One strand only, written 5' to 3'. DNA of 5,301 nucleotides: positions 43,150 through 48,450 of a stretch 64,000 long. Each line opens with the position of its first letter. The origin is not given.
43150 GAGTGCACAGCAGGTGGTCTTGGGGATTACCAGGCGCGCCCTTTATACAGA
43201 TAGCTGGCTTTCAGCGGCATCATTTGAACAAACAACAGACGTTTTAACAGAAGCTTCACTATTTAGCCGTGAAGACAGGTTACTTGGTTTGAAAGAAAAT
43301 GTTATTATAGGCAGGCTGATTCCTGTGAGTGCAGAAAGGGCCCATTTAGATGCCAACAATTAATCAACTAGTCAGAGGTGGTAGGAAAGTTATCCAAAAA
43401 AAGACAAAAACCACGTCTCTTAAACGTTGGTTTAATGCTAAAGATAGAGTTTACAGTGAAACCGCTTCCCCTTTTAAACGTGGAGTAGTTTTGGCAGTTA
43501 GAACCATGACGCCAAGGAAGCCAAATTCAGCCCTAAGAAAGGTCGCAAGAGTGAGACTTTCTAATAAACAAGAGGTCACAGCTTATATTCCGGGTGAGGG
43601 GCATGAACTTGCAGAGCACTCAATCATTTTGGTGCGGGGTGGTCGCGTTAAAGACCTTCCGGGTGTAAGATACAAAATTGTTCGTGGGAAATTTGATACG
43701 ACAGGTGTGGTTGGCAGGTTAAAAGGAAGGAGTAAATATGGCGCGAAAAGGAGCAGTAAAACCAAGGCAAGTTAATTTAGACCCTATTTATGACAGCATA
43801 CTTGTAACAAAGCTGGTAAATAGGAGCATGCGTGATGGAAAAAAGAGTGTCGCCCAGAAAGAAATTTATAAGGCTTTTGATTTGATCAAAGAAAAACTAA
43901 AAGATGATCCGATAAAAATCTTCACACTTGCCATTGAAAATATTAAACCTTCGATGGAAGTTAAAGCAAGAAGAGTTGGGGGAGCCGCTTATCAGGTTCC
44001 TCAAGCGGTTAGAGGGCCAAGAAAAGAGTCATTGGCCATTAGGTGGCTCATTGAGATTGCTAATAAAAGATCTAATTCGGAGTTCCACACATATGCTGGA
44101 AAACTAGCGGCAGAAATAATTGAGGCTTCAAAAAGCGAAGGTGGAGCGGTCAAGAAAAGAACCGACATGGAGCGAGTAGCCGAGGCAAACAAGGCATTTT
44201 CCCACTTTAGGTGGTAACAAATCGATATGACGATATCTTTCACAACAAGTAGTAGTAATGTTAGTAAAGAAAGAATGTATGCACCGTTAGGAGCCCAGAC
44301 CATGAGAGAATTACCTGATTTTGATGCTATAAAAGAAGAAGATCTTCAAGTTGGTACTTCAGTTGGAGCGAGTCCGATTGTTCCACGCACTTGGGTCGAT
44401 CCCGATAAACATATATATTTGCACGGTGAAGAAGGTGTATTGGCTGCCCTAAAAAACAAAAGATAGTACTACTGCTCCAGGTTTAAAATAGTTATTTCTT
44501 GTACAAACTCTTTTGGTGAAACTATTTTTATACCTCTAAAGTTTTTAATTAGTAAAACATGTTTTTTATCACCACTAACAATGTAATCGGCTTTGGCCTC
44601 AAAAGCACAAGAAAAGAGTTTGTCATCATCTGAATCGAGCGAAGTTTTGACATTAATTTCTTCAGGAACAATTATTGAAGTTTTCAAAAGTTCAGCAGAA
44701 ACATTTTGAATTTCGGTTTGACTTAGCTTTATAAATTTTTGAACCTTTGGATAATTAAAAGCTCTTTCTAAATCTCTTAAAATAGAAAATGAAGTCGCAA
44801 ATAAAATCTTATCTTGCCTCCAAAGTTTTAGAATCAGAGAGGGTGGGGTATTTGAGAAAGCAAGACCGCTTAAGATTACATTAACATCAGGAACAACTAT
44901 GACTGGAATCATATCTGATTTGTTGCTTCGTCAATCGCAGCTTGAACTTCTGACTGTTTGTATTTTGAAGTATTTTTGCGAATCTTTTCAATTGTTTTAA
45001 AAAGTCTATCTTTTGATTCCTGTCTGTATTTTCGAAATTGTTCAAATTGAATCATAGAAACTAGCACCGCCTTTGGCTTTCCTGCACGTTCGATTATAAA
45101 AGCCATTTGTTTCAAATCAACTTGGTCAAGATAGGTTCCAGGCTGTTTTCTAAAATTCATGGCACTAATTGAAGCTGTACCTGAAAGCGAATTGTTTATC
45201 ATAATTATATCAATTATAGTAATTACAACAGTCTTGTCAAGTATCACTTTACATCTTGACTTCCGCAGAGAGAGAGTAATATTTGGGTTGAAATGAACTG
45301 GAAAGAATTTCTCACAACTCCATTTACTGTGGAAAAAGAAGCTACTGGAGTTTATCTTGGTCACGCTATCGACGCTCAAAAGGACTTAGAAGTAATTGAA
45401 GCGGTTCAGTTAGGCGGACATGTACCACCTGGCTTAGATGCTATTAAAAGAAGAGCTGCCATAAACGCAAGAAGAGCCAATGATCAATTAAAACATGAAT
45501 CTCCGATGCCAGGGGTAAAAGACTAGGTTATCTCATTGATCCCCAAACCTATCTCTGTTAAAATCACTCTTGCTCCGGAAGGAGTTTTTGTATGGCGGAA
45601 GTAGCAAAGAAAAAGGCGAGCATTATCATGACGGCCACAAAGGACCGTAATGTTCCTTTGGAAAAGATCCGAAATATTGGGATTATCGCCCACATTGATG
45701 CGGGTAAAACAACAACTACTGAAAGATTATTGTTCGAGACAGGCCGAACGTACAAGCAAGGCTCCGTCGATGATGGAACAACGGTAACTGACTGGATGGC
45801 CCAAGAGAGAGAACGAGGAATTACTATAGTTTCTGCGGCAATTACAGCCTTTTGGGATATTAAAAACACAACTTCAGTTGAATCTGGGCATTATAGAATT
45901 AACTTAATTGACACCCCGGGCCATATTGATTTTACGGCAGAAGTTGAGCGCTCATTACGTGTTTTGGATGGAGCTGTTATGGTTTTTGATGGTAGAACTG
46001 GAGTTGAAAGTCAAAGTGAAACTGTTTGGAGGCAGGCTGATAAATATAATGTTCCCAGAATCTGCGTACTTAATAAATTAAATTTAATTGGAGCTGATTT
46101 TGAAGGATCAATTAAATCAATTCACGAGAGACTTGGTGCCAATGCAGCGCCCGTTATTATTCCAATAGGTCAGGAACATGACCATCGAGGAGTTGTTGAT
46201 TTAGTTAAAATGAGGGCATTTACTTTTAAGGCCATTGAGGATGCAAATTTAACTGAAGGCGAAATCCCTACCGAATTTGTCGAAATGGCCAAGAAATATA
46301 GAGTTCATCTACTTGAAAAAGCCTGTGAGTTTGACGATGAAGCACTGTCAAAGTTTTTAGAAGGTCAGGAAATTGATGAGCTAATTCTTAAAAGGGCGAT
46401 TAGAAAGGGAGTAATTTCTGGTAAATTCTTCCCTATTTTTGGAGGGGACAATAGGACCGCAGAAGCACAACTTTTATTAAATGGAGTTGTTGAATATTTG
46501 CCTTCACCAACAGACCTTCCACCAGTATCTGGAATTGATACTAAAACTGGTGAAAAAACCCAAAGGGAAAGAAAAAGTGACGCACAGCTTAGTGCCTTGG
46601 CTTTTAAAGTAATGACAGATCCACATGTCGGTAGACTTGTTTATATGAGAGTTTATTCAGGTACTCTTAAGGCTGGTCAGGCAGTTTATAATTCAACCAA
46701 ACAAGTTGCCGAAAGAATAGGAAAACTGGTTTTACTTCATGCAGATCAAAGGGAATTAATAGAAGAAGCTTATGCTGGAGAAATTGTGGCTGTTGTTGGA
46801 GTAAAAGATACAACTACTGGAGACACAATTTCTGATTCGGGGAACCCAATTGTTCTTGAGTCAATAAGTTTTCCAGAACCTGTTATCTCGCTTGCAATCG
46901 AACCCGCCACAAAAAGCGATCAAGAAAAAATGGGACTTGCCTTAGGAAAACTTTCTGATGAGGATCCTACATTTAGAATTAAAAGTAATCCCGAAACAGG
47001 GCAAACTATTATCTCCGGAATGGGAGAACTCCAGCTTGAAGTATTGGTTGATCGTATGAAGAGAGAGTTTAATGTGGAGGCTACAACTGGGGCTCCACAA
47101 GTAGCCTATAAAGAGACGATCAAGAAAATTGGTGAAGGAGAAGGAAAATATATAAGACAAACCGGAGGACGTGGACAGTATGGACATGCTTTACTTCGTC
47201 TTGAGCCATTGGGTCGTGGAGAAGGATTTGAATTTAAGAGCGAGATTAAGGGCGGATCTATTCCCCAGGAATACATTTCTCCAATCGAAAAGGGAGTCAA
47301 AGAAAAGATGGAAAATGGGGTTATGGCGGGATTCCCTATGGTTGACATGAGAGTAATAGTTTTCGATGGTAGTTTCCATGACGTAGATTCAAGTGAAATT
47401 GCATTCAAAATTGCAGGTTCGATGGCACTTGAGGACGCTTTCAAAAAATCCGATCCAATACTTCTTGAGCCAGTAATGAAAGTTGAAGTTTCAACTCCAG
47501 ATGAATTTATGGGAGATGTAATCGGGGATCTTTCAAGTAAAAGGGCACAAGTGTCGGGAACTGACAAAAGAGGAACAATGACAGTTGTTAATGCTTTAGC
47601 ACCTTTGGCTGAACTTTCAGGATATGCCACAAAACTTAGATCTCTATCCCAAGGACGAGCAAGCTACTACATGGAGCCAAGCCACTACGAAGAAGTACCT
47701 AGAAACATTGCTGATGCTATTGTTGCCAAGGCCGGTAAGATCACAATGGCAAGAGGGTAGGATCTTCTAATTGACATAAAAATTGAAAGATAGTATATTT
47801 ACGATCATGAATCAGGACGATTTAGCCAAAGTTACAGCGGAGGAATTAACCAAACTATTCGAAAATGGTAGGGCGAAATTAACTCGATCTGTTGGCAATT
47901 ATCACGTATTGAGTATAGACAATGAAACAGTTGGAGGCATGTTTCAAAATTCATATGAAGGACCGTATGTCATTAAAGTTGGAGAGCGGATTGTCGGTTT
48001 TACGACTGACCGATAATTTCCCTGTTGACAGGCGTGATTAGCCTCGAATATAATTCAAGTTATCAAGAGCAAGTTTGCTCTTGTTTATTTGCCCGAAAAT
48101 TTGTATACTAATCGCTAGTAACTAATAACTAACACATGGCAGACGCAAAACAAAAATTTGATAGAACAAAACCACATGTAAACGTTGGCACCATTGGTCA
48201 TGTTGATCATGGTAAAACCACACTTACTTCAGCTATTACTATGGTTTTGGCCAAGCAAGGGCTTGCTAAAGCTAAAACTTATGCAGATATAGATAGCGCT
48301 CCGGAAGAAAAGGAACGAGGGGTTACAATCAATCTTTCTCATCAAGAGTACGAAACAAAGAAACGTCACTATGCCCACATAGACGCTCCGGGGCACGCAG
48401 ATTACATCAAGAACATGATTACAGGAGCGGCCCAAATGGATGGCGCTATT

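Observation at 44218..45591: Phd/YefM-PIN toxin-antitoxin pair inserted antisense inside the str operon (rpsL-rpsG | TA | fusA-tuf)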

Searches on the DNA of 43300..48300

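Call 44: search_rna_families(source=window, start=43300, end=48300, threshold=evalue, max_evalue=1)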
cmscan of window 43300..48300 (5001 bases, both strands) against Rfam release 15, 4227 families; matches with E-value up to 1: 0.
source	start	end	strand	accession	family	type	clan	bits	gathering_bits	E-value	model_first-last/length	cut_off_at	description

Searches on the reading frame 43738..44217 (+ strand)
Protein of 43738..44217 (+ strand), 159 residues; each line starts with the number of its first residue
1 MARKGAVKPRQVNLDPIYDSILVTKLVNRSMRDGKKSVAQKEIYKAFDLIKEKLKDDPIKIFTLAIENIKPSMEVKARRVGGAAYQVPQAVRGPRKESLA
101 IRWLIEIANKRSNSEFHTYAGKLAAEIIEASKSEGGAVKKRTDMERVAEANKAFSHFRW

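Call 3: search_protein_families(library=pfam, proteins=[window:43738-44217:+], max_evalue=0.1)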
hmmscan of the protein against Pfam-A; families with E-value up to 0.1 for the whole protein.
window:43738-44217:+ (159 aa): 1 family
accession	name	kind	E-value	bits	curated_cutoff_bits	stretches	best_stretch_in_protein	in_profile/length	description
PF00177.27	Ribosomal_S7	-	5.9e-54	182.1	24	1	3-152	2-148/148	Ribosomal protein S7p/S5e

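Call 46: find_encoding_contigs(protein=window:43738-44217:+, flank=6000, max_places=10)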
Protein window:43738-44217:+ (159 aa): 7 contigs read that carry it; 4 places shown.
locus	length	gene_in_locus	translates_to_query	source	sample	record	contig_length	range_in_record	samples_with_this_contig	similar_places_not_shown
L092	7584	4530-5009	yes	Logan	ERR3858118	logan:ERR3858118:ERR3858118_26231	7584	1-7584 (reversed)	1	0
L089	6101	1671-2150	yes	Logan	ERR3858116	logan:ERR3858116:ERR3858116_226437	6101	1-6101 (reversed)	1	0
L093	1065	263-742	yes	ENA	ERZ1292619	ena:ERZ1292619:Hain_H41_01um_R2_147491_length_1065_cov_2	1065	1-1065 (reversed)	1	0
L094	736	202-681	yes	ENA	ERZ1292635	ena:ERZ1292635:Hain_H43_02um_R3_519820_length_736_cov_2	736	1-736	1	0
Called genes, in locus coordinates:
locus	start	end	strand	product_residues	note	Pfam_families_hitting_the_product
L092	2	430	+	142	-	?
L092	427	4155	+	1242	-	PF04997:RNA_pol_Rpb1_1, PF00623:RNA_pol_Rpb1_2, PF04983:RNA_pol_Rpb1_3, PF04998:RNA_pol_Rpb1_5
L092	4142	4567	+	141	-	PF00164:Ribosom_S12_S23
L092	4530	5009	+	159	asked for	PF00177:Ribosomal_S7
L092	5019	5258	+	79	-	-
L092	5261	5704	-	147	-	PF13470:PIN_3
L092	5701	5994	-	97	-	PF02604:PhdYeFM_antitox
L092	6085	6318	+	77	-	-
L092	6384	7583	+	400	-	?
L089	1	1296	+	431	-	?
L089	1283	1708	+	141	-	PF00164:Ribosom_S12_S23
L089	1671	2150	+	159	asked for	PF00177:Ribosomal_S7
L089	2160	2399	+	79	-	-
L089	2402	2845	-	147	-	PF13470:PIN_3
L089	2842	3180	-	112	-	PF02604:PhdYeFM_antitox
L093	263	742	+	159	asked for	PF00177:Ribosomal_S7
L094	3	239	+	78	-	?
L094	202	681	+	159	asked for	PF00177:Ribosomal_S7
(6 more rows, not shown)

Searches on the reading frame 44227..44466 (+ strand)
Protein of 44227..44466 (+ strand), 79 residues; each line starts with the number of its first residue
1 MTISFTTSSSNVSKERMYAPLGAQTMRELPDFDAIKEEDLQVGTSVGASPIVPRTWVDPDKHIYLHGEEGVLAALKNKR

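Call 3: search_protein_families(library=pfam, proteins=[window:44227-44466:+], max_evalue=0.1)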
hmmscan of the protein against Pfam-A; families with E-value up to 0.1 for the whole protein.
window:44227-44466:+ (79 aa): 0 families

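Call 4: search_protein_families(library=ncbifam, proteins=[window:44227-44466:+], max_evalue=0.1)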
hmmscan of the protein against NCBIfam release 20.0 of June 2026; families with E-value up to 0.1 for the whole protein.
window:44227-44466:+ (79 aa): 0 families

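Call 26: find_homologous_proteins(query=window:44227-44466:+, max_evalue=0.01)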
Query window:44227-44466:+ (79 aa): 1 proteins with E <= 0.01 among 3 candidates.
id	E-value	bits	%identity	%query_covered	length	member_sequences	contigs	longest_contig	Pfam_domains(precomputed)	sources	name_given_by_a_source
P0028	8.8e-45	167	100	100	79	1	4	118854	-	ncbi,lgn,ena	ncbi:MAG: hypothetical protein AAB535_02525 [Patescibacteria group bacterium]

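Call 74: search_protein_families(library=padloc, proteins=[window:44227-44466:+], max_evalue=0.01)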
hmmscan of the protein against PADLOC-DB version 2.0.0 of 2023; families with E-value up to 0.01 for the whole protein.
window:44227-44466:+ (79 aa): 0 families
